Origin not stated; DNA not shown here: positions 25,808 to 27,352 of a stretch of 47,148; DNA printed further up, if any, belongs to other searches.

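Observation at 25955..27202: Single-ORF fusion of arsenite methyltransferase ArsM with an ArsN2-type acetyltransferase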

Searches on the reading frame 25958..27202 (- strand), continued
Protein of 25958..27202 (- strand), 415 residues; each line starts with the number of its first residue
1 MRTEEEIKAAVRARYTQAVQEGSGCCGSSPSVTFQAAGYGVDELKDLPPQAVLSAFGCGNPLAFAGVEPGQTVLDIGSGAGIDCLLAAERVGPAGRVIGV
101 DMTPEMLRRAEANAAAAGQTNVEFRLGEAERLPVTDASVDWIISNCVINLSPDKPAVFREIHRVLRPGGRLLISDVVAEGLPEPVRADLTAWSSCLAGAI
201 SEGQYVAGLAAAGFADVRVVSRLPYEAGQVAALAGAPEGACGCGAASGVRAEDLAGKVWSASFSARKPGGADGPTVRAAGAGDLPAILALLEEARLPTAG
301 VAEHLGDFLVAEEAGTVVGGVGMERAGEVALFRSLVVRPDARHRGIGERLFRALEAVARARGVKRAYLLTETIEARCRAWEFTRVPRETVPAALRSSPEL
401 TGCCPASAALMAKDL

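Call 22: find_encoding_contigs(protein=P0100, flank=8000, max_places=2)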
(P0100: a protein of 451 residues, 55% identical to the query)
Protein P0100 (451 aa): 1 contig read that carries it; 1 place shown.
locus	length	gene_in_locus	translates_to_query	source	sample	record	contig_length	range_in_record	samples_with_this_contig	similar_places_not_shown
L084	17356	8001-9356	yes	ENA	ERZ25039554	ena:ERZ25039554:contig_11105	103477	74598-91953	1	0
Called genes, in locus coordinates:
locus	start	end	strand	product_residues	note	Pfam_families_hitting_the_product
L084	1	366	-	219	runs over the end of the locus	PF00072:Response_reg, PF00196:GerE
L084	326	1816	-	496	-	PF17203:sCache_3_2, PF00672:HAMP, PF26769:HAMP_PhoQ (weak), PF07730:HisKA_3, PF02518:HATPase_c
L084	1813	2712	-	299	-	PF12974:Phosphonate-bd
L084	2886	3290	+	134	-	PF01022:HTH_5, PF12802:MarR_2 (faint), PF12840:HTH_20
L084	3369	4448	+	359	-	PF01758:SBF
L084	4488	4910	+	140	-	PF01451:LMWPc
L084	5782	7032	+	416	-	PF04055:Radical_SAM, PF13186:SPASM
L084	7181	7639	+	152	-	PF22381:Staph_reg_Sar_Rot, PF12802:MarR_2, PF01047:MarR, PF13412:HTH_24 (weak), PF13463:HTH_27 (faint)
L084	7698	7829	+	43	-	-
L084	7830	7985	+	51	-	-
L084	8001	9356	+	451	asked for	PF01135:PCMT, PF01209:Ubie_methyltran, PF06325:PrmA, PF13489:Methyltransf_23, PF08241:Methyltransf_11, PF08242:Methyltransf_12, PF13649:Methyltransf_25, PF13847:Methyltransf_31, +4 more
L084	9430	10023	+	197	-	PF04542:Sigma70_r2, PF07638:Sigma70_ECF (weak), PF04545:Sigma70_r4, PF08281:Sigma70_r4_2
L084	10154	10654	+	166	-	PF08859:DGC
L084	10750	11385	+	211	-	PF06953:ArsD, PF02627:CMD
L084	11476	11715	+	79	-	-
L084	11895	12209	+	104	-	PF01022:HTH_5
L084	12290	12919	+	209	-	PF03773:ArsP_1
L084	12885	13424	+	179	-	PF03773:ArsP_1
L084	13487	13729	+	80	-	PF13192:Thioredoxin_3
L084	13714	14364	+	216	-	-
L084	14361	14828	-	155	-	PF27746:Small_heat_shock_put (weak), PF00011:HSP20, PF17886:ArsA_HSP20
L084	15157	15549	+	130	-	-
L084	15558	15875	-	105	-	-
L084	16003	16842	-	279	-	PF00809:Pterin_bind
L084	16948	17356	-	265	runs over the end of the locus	PF01145:Band_7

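Call 23: find_encoding_contigs(protein=P0021, flank=8000, max_places=2)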
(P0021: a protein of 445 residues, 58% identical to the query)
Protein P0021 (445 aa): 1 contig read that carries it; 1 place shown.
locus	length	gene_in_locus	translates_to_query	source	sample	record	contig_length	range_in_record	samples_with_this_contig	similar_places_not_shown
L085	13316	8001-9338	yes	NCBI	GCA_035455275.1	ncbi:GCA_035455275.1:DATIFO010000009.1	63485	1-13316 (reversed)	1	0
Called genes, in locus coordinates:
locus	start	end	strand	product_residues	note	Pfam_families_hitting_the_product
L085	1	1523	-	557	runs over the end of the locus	PF02776:TPP_enzyme_N, PF00205:TPP_enzyme_M, PF02775:TPP_enzyme_C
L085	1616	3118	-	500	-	PF01970:TctA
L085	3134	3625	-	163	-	PF07331:TctB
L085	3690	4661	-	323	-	PF03401:TctC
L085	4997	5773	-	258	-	PF00106:adh_short, PF13561:adh_short_C2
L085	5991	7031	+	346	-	PF00753:Lactamase_B (weak), PF13483:Lactamase_B_3, PF12706:Lactamase_B_2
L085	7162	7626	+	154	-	PF22381:Staph_reg_Sar_Rot (weak), PF25213:HVO_A0261_N (weak), PF01047:MarR, PF12802:MarR_2, PF13412:HTH_24 (weak), PF13463:HTH_27, PF09339:HTH_IclR (weak)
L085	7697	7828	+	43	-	-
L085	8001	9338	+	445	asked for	PF01135:PCMT, PF13489:Methyltransf_23, PF01209:Ubie_methyltran, PF06325:PrmA, PF13649:Methyltransf_25, PF13847:Methyltransf_31, PF08241:Methyltransf_11, PF08242:Methyltransf_12, +2 more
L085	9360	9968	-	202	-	-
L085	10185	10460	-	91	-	PF18929:DUF5678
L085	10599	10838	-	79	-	-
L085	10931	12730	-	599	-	-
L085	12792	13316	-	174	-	?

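Call 33: search_protein_families(library=ncbifam, proteins=[L084:5782-7029:+, L084:7181-7636:+, L084:10750-11382:+], max_evalue=0.00001)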
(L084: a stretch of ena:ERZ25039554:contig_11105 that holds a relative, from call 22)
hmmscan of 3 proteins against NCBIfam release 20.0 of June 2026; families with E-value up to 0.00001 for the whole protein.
L084:5782-7029:+ (416 aa): 28 families (the best 25 are shown)
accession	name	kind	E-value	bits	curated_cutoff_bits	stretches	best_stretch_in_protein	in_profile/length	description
TIGR04317.1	W_rSAM_matur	equivalog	6.8e-84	281.9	380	1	52-416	2-349/349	tungsten cofactor oxidoreductase radical SAM maturase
TIGR04311.1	rSAM_Geo_metal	subfamily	1.5e-67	228.5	400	2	54-252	3-202/423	radical SAM/SPASM family putative metalloenzyme maturase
TIGR04051.1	rSAM_NirJ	equivalog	7.5e-18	64.6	515.45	1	61-237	9-176/354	heme d1 biosynthesis radical SAM protein NirJ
TIGR04545.1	rSAM_ahbD_hemeb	equivalog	9.7e-16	58.1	500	1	59-243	5-181/339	heme b synthase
TIGR04546.1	rSAM_ahbC_deAc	equivalog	1.4e-15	57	650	1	55-232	40-208/390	12,18-didecarboxysiroheme deacetylase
TIGR04347.1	pseudo_SAM_Halo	equivalog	1.5e-14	54.1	525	1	36-234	20-209/390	TIGR04347 family pseudo-SAM/SPASM protein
TIGR02109.1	PQQ_syn_pqqE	equivalog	2.2e-13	49.9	381.35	1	55-251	8-197/358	pyrroloquinoline quinone biosynthesis protein PqqE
TIGR04055.1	rSAM_NirJ2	equivalog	6.1e-13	49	500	1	60-243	6-180/326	putative heme d1 biosynthesis radical SAM protein NirJ2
TIGR04054.1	rSAM_NirJ1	equivalog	9.9e-13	47.5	650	1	56-227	38-200/387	putative heme d1 biosynthesis radical SAM protein NirJ1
TIGR02666.1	moaA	equivalog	3.2e-12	46.1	284.05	1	61-191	17-153/336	GTP 3',8-cyclase MoaA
TIGR02668.1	moaA_archaeal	equivalog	4.5e-12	45.6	325.25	1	55-225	11-174/303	GTP 3',8-cyclase MoaA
TIGR04053.2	TIGR04053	equivalog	7.3e-12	45.2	395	1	56-252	10-201/366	TIGR04053 family radical SAM/SPASM domain-containing protein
NF001199.0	PRK00164.2-1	equivalog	8.8e-12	44.8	231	1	58-222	16-173/308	GTP 3',8-cyclase MoaA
TIGR04133.1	rSAM_w_lipo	hypoth_equivalog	1e-11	44.4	425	1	51-244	21-209/350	TIGR04133 family radical SAM/SPASM protein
TIGR04251.1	SCM_rSAM_ScmF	equivalog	6e-10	39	400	1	53-240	3-185/353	SynChlorMet cassette radical SAM/SPASM protein ScmF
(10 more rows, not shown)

L084:7181-7636:+ (152 aa): 13 families
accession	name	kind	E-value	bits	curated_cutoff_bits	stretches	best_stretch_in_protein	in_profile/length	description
NF050133.1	TransRegFabT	equivalog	6.1e-13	49.2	200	1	35-138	27-130/138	fatty acid biosynthesis transcriptional regulator FabT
NF052438.1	TransRegRv0880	equivalog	2.9e-12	46.6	220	1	34-127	31-124/143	Rv0880 family HTH-type transcriptional regulator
TIGR02337.1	HpaR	equivalog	3.3e-09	36.6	121.2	1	35-128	26-119/130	homoprotocatechuate degradation operon regulator HpaR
NF010349.0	PRK13777.1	equivalog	5e-09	35.8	153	1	9-122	18-131/190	HTH-type transcriptional regulator Hpr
NF053606.1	Sta1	subfamily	5e-08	32.9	80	1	31-111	14-96/100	Sta1 family transcriptional regulator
NF047395.1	TransRegLtdR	equivalog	6.9e-08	32.4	250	1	9-147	28-160/166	transcriptional regulator LdtR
NF002926.0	PRK03573.1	equivalog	2.1e-07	31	120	1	60-143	55-138/144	transcriptional regulator SlyA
NF045593.1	bilirub_TF_BilQ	equivalog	2.9e-07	30.3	125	1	53-138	46-131/135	bilirubin utilization transcriptional regulator BilQ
NF038251.1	AdcR_fam_Zn_TF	equivalog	1.1e-06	29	175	1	38-110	37-108/143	zinc-dependent MarR family transcriptional regulator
NF008565.1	PRK11512.1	equivalog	1.2e-06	28.6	240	1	33-110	36-113/144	multiple antibiotic resistance transcriptional regulator MarR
NF040939.2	trans_reg_lrs14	equivalog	2.8e-06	27.3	90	1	31-90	15-75/103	Lrs14 family HTH-type transcriptional regulator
TIGR01889.1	Staph_reg_Sar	paralog_domain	5.5e-06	26.7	62.6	1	32-108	20-100/109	staphylococcal accessory regulator family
NF008122.0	PRK10870.1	equivalog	7.7e-06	25.7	157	0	64-122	84-142/176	transcriptional repressor MprA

L084:10750-11382:+ (211 aa): 4 families
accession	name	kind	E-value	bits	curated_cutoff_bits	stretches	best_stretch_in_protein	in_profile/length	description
NF033727.2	chaperon_ArsD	equivalog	1.2e-34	118.8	90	1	10-103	2-95/97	arsenite efflux transporter metallochaperone ArsD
TIGR00778.1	ahpD_dom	domain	2e-07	30.4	27.8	1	118-162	5-49/51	alkylhydroperoxidase AhpD family core domain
NF045649.1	2X_seleno_MduS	exception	1.5e-06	27.5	380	1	116-172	251-307/338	methyltransferase domain-containing selenoprotein MduS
NF041537.1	ArsM_AhpD_UU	exception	2.6e-06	26.5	510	1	121-165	286-330/345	arsenite methyltransferase/AhpD domain selenoprotein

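Call 51: predict_structure(alignment_id=A1)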
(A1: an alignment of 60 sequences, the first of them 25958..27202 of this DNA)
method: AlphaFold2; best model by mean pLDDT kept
length: 415 residues; sequences in the alignment: 60
mean_pLDDT: 80.4   pTM: 0.63
mean pLDDT of the five models: 80.4, 79.7, 78.6, 75.0, 75.0
residues with pLDDT >= 90: 145; 70-90: 189; 50-70: 39; < 50: 42
segments of 3 or more residues with pLDDT < 50: 22-42, 50-60, 237-244
pLDDT, mean of each block of 10 residues (from residue 1): 72 69 41 33 52 45 70 83 82 90 84 87 90 90 83 92 89 89 83 81 94 88 80 61 54 85 82 79 96 89 95 89 95 89 79 95 95 84 92 87 75 96
secondary structure, 60 per line:
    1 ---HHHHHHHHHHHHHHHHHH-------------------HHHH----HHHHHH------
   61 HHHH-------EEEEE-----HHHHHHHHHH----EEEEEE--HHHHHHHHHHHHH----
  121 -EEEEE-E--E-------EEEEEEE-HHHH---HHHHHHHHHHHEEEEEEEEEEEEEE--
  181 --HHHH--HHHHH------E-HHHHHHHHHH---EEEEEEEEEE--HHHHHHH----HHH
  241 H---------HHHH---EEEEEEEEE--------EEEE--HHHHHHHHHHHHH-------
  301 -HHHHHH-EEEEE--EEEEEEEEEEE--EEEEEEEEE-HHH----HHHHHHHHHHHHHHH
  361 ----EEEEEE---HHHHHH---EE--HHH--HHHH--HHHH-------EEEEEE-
elements in order: H4-21 H41-44 H49-54 H61-64 E72-76 H82-91 E96-101 H104-116 E122-126 E139-145 H147-150 H154-164 E165-178 H183-186 H189-193 H202-211 E215-224 H227-233 H238-241 H251-254 E258-266 E275-278 H281-293 H302-307 E309-313 E316-326 E329-337 H346-360 E365-370 H374-379 H392-395 H398-401 E409-414

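Call 53: find_encoding_contigs(protein=P0014, flank=5000, max_places=2)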
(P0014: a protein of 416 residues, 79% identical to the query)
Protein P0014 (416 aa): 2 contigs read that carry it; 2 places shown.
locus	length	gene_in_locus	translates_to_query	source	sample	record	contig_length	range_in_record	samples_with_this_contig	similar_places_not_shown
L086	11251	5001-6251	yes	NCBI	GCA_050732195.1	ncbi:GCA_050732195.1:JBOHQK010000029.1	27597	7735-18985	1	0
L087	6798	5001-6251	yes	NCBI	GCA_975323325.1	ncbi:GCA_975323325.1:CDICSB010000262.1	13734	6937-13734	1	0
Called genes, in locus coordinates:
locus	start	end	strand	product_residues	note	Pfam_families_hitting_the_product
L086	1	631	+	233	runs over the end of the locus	PF02585:PIG-L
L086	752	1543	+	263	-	PF00106:adh_short, PF08659:KR, PF23441:SDR (weak), PF13561:adh_short_C2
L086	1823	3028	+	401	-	PF07690:MFS_1, PF12832:MFS_1_like (faint), PF07690:MFS_1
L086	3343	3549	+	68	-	PF00313:CSD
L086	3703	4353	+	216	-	PF00149:Metallophos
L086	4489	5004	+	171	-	PF12802:MarR_2, PF22381:Staph_reg_Sar_Rot (faint), PF01047:MarR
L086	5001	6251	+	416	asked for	PF01135:PCMT, PF01209:Ubie_methyltran, PF02353:CMAS (weak), PF13489:Methyltransf_23, PF08241:Methyltransf_11, PF08242:Methyltransf_12, PF13649:Methyltransf_25, PF13847:Methyltransf_31, +3 more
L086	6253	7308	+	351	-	PF04015:DUF362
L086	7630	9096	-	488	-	PF07690:MFS_1, PF00083:Sugar_tr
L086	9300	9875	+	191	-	PF08819:DUF1802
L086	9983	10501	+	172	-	PF01135:PCMT, PF01596:Methyltransf_3, PF13847:Methyltransf_31 (weak), PF13578:Methyltransf_24, PF13649:Methyltransf_25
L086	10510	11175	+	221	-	PF02190:LON_substr_bdg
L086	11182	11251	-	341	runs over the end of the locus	PF01368:DHH, PF02272:DHHA1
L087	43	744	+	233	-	PF02585:PIG-L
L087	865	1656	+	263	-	PF00106:adh_short, PF08659:KR, PF13561:adh_short_C2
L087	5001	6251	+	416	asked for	PF01135:PCMT, PF01209:Ubie_methyltran, PF02353:CMAS (weak), PF13489:Methyltransf_23, PF08241:Methyltransf_11, PF08242:Methyltransf_12, PF13649:Methyltransf_25, PF13847:Methyltransf_31, +3 more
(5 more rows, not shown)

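Call 54: find_encoding_contigs(protein=P0007, flank=5000, max_places=2)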
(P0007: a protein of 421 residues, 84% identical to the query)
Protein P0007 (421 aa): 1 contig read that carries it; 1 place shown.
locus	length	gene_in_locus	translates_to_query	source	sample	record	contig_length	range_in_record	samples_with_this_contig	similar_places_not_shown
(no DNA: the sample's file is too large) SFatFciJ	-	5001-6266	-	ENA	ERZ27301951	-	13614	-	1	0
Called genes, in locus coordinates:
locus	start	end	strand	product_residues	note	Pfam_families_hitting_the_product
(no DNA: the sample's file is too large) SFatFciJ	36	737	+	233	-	PF02585:PIG-L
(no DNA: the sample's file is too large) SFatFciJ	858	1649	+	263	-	PF00106:adh_short, PF08659:KR, PF23441:SDR (weak), PF13561:adh_short_C2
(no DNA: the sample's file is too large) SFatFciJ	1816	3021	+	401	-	PF07690:MFS_1, PF12832:MFS_1_like (faint), PF07690:MFS_1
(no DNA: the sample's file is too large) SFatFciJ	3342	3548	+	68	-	PF00313:CSD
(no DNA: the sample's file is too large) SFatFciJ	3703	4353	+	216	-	PF00149:Metallophos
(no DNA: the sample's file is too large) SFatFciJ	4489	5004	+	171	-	PF12802:MarR_2, PF22381:Staph_reg_Sar_Rot, PF01047:MarR, PF13412:HTH_24 (weak)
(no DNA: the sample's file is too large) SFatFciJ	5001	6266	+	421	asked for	PF13489:Methyltransf_23, PF01135:PCMT, PF01209:Ubie_methyltran, PF13649:Methyltransf_25, PF13847:Methyltransf_31, PF08241:Methyltransf_11, PF08242:Methyltransf_12, PF00583:Acetyltransf_1, +4 more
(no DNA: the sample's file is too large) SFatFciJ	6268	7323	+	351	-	PF04015:DUF362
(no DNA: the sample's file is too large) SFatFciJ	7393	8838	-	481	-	PF07690:MFS_1, PF00083:Sugar_tr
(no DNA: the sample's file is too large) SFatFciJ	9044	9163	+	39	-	-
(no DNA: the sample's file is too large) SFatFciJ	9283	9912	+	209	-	PF01596:Methyltransf_3, PF01135:PCMT, PF13847:Methyltransf_31 (weak), PF08241:Methyltransf_11 (weak), PF13578:Methyltransf_24, PF13649:Methyltransf_25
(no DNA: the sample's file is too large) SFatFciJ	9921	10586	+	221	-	PF02190:LON_substr_bdg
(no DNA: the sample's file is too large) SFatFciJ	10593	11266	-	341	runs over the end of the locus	PF01368:DHH, PF02272:DHHA1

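Call 55: fold_search(model_id=the predicted structure, library=pdb)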
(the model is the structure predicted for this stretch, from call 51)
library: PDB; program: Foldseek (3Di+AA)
matches with E <= 10: 1992; with E <= 0.001: 1359
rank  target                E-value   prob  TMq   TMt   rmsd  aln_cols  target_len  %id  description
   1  4fr0                  2.8e-18  1.00  0.45  0.57   5.1       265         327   34  ArsM arsenic(III) S-adenosylmethionine methyltransferase with SAM (released 2012-07-11)
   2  4kw7                  3.5e-18  1.00  0.46  0.57   4.0       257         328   35  The structure of an As(III) S-adenosylmethionine methyltransferase with Phenylarsine oxide(PAO) (released 2014-05-28)
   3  5jx7                  4.9e-18  1.00  0.46  0.58   3.3       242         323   36  Cysteine mutant (C224A) structure of As (III) S-adenosyl methyltransferase (released 2017-05-17)
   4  6cx6_A                4.9e-18  1.00  0.46  0.57   4.8       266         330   34  The structure of an As(III) S-adenosylmethionine methyltransferase with As(III) and S-adenosyl-L-homocysteine (SAH) (released 2018-06-27)
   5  4fs8                  5.2e-18  1.00  0.45  0.56   3.4       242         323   37  The structure of an As(III) S-adenosylmethionine methyltransferase: insights into the mechanism of arsenic biotransforma (released 2012-07-11)
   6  4rsr                  5.8e-18  1.00  0.46  0.57   3.9       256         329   35  ArsM arsenic(III) S-adenosylmethionine methyltransferase with trivalent phenyl arsencial derivative-Roxarsone (released 2014-12-10)
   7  4fsd                  6.9e-18  1.00  0.44  0.56   5.3       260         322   36  ArsM arsenic(III) S-adenosylmethionine methyltransferase with As(III) (released 2012-07-11)
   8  6cx6_B                8.1e-18  1.00  0.46  0.57   5.8       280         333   34  The structure of an As(III) S-adenosylmethionine methyltransferase with As(III) and S-adenosyl-L-homocysteine (SAH) (released 2018-06-27)
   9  5eg5                  1.4e-17  1.00  0.45  0.57   5.3       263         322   35  As (III) S-adenosylmethyltransferase cysteine mutant C72A bound Phenylarsine oxide (PhAs(III) in the arsenic binding sit (released 2016-11-02)
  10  5evj_B                3.4e-17  1.00  0.44  0.60   4.5       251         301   35  X-ray crystal structure of CrArsM, an arsenic (III) S-adenosylmethionine methyltransferase from Chlamydomonas reinhard (released 2016-11-30)
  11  5evj_A                3.6e-17  1.00  0.44  0.59   3.4       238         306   36  X-ray crystal structure of CrArsM, an arsenic (III) S-adenosylmethionine methyltransferase from Chlamydomonas reinhard (released 2016-11-30)
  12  8xt7_A                4.4e-16  1.00  0.43  0.57   4.1       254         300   29  The crystal structure of human AS3MT (released 2025-01-15)
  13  6uv6_C                4.4e-16  1.00  0.42  0.62   7.0       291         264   24  AtmM with bound rebeccamycin analogue (released 2020-11-25)
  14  6uvq_A                4.6e-16  1.00  0.39  0.61   5.3       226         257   28  Crystal structure of Apo AtmM (released 2020-11-25)
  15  8xt7_B                5.2e-16  1.00  0.43  0.58   4.3       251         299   29  The crystal structure of human AS3MT (released 2025-01-15)
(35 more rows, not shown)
